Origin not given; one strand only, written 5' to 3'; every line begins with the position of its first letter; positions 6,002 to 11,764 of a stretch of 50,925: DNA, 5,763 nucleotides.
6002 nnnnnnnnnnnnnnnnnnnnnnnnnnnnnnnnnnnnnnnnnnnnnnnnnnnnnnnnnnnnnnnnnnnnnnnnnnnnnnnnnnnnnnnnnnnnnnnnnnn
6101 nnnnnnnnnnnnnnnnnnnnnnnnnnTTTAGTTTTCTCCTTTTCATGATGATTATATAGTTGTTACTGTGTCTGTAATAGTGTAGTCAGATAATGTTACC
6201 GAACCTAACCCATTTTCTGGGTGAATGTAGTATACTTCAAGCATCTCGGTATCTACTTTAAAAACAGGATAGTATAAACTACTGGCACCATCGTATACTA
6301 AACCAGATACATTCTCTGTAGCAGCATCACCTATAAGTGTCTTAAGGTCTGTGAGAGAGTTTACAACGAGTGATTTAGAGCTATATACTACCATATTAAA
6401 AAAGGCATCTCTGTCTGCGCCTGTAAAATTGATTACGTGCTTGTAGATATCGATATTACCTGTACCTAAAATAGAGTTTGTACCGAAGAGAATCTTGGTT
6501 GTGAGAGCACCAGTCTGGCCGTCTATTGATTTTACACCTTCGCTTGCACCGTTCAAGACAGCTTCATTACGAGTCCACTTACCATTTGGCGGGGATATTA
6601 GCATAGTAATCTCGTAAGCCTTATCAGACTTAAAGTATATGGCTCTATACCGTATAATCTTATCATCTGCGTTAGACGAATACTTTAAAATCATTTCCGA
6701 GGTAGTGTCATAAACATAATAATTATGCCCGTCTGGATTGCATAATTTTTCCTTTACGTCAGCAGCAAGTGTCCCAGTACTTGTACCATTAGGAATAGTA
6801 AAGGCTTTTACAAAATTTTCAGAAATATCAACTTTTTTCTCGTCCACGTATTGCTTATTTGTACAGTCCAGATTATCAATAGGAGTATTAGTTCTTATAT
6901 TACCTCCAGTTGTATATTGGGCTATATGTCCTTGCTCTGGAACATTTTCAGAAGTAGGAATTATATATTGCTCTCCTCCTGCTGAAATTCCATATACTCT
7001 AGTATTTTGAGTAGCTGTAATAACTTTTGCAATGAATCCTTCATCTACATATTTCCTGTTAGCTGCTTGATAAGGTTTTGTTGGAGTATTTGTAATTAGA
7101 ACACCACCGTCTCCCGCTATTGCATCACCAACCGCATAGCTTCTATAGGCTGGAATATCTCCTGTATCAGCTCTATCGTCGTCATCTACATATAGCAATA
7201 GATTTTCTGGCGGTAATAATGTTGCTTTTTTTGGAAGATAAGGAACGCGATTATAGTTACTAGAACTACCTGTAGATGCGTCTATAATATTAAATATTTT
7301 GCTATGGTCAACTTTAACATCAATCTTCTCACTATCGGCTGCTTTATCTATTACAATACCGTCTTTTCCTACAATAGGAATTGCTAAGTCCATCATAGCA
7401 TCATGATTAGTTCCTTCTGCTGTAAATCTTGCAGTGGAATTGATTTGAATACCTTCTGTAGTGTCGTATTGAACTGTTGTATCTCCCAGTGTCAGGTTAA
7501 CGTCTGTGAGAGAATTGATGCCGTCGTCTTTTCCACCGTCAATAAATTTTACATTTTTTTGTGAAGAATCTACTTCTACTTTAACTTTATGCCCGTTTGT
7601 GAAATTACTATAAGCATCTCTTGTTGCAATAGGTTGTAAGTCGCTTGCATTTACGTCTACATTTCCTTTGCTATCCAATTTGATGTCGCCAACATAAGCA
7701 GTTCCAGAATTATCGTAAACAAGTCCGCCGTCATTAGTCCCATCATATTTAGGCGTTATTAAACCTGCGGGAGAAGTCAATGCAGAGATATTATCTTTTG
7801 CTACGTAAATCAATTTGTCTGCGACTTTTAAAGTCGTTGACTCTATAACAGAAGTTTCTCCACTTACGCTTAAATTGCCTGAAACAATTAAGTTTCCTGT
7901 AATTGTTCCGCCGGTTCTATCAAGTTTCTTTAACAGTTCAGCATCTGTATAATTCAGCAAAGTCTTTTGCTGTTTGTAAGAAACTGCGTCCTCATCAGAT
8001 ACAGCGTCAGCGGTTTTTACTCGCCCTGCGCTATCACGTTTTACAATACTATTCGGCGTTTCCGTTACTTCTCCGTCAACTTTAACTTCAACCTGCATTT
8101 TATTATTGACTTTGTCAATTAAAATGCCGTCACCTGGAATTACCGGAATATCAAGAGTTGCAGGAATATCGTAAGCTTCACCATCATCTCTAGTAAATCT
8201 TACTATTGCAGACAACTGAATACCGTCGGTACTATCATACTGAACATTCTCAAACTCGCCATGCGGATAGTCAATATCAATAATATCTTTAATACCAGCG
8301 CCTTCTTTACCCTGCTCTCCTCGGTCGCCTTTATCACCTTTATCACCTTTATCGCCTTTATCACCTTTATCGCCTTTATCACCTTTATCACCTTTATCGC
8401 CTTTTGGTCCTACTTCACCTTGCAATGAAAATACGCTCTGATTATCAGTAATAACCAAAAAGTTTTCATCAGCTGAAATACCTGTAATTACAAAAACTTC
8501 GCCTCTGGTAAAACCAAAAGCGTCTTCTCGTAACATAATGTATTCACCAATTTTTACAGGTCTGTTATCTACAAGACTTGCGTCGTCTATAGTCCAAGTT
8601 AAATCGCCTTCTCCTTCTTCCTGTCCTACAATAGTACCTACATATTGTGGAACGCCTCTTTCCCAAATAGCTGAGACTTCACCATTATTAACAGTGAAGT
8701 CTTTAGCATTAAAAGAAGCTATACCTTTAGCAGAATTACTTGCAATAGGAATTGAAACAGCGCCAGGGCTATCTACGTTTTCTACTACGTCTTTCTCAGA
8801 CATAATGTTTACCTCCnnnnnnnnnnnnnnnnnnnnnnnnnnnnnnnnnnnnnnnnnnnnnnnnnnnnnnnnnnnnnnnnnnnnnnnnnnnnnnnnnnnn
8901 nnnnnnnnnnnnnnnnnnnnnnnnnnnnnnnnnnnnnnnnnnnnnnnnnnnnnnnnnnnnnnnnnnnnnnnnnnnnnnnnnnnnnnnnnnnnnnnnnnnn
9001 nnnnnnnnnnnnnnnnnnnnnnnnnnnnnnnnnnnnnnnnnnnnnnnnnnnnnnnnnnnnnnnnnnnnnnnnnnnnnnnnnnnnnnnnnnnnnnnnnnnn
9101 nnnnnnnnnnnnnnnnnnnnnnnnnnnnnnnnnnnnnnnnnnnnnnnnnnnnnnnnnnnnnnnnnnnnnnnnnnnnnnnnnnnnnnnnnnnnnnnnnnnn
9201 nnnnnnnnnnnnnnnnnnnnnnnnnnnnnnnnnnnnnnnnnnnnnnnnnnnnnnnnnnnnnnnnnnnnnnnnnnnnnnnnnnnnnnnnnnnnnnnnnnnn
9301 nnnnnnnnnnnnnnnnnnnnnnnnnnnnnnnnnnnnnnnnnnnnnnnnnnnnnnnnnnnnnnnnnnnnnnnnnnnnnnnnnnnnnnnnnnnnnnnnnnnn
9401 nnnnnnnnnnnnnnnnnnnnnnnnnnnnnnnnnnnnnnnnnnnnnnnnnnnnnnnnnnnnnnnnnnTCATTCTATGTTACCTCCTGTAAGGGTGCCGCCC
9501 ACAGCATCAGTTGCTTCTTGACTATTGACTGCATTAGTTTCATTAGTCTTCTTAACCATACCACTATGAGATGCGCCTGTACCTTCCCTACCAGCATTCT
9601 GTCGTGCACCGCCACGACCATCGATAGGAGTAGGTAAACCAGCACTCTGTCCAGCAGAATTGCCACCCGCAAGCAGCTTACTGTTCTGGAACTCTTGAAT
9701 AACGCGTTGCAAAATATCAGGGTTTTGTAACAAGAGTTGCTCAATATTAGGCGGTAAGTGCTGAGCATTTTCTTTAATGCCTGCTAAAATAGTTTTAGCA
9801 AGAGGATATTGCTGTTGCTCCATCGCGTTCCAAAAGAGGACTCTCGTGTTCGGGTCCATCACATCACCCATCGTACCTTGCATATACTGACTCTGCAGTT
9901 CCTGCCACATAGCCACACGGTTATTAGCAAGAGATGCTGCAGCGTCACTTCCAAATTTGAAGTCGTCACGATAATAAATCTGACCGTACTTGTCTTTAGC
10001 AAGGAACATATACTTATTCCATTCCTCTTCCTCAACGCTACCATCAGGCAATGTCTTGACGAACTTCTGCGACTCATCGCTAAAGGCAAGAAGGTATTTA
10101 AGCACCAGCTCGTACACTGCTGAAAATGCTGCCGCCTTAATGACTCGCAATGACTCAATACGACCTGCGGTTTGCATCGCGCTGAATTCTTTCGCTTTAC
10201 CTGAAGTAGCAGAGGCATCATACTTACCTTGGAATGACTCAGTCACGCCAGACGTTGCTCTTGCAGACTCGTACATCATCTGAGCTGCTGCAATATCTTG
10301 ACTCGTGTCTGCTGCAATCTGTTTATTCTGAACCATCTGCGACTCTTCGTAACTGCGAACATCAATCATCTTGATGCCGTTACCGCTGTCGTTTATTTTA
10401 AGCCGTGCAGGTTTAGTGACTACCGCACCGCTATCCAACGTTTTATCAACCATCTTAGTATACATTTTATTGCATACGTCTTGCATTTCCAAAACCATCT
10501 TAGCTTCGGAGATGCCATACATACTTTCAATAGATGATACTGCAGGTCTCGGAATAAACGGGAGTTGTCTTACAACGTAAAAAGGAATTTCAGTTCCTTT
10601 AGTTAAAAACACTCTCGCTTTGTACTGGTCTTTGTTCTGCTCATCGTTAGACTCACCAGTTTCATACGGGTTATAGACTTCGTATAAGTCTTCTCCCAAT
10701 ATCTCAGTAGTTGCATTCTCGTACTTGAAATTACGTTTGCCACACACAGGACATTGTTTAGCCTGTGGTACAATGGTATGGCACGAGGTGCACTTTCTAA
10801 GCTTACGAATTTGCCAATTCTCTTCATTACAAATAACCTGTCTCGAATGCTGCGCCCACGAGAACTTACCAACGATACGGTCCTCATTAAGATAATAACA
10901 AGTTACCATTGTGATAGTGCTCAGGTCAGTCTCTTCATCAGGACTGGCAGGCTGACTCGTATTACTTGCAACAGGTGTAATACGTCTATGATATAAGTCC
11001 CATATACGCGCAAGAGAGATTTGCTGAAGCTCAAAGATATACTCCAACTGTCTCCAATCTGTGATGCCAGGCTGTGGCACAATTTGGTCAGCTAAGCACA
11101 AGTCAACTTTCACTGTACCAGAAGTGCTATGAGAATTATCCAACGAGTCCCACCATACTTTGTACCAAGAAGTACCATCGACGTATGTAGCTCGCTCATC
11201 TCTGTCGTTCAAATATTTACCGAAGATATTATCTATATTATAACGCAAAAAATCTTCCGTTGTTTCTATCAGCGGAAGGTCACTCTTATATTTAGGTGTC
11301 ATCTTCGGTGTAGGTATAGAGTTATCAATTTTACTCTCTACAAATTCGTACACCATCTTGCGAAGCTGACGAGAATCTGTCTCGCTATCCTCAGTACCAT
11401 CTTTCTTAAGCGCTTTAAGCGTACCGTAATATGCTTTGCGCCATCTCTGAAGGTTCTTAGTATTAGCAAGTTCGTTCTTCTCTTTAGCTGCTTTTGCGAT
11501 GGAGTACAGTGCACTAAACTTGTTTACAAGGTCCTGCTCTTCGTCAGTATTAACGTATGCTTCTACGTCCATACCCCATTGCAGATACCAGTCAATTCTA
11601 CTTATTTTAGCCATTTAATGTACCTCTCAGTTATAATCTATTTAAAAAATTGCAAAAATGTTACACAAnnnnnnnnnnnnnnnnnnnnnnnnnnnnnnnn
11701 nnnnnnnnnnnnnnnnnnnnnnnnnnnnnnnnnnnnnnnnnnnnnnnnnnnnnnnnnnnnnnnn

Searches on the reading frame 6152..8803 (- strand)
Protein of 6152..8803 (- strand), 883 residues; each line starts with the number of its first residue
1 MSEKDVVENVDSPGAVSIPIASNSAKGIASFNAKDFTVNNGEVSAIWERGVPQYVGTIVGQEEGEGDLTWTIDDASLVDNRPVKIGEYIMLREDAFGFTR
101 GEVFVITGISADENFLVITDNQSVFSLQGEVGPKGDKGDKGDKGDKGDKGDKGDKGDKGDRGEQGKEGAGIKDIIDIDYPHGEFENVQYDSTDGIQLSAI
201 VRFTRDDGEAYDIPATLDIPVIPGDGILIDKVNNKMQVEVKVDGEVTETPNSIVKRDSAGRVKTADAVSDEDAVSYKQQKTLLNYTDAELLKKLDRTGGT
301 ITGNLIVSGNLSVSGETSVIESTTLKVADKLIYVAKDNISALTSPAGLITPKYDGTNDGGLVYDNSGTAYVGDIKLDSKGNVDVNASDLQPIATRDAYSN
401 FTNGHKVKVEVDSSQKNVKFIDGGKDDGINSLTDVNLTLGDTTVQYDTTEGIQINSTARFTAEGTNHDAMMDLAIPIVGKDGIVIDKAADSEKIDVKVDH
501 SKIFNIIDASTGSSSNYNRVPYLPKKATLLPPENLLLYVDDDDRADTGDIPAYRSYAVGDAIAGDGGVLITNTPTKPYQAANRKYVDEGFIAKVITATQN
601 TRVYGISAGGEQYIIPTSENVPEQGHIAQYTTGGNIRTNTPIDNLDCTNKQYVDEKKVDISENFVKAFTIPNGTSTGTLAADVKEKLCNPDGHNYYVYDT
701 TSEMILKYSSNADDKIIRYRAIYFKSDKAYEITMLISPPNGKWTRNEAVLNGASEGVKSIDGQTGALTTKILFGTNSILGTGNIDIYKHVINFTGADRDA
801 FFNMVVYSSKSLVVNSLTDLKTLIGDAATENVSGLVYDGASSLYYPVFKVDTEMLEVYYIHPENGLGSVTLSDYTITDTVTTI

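Call 37: search_protein_families(library=phrogs, proteins=[window:6152-8803:-], max_evalue=0.001)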
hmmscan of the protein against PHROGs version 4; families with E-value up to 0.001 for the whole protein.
window:6152-8803:- (883 aa): 21 families
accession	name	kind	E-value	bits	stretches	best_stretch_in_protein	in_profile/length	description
phrog_10972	-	tail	2.8e-12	47.8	1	121-173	152-204/343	tail fiber protein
phrog_366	-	tail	2.1e-11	45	1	128-236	344-388/474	tail fiber protein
phrog_3904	-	tail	8.2e-10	38.6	1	126-178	672-727/1086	tail fiber protein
phrog_33406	-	tail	3.2e-08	33.4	1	127-169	186-228/651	tail fiber protein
phrog_34916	-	tail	4.9e-08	34.1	1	129-175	42-91/124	tail fiber protein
phrog_819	-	tail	1.1e-07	31.5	1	121-173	625-677/1024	tail protein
phrog_13892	-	tail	1.3e-07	32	1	128-168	44-84/676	minor tail protein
phrog_38806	-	unknown function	1.8e-07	31.8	1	126-169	94-137/285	-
phrog_34297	-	unknown function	1.8e-07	31.1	1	251-457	86-260/484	-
phrog_18350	-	tail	5.4e-07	30.5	1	129-170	157-198/253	tail fiber protein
phrog_1806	-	tail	5.9e-07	30.1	1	128-174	187-233/276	collagen like minor tail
phrog_6320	-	tail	6e-07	29.6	1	128-168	109-149/745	tail fiber protein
phrog_1658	-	unknown function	2.6e-06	28.4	1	128-168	54-94/239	-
phrog_25888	-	unknown function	5.1e-06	27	1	130-170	231-271/325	-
phrog_1125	-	tail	9e-06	26.2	1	137-169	177-209/412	tail fiber protein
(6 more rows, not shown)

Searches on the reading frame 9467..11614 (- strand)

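Call 37: search_protein_families(library=phrogs, proteins=[window:9467-11614:-], max_evalue=0.001)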
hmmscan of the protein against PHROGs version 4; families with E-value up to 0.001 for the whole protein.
window:9467-11614:- (715 aa): 1 family
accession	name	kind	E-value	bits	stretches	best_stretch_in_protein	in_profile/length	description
phrog_156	-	head and packaging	7.2e-26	91.8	1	75-643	49-589/681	portal protein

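Call 87: search_protein_families(library=pfam, proteins=[window:9467-11614:-], max_evalue=0.01)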
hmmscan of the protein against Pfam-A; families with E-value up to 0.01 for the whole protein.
window:9467-11614:- (715 aa): 1 family
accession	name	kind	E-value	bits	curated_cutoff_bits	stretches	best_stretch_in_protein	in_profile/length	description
PF09845.14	OapC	-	0.00044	20.9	23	0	274-303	3-40/133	Origin-associated protein OapC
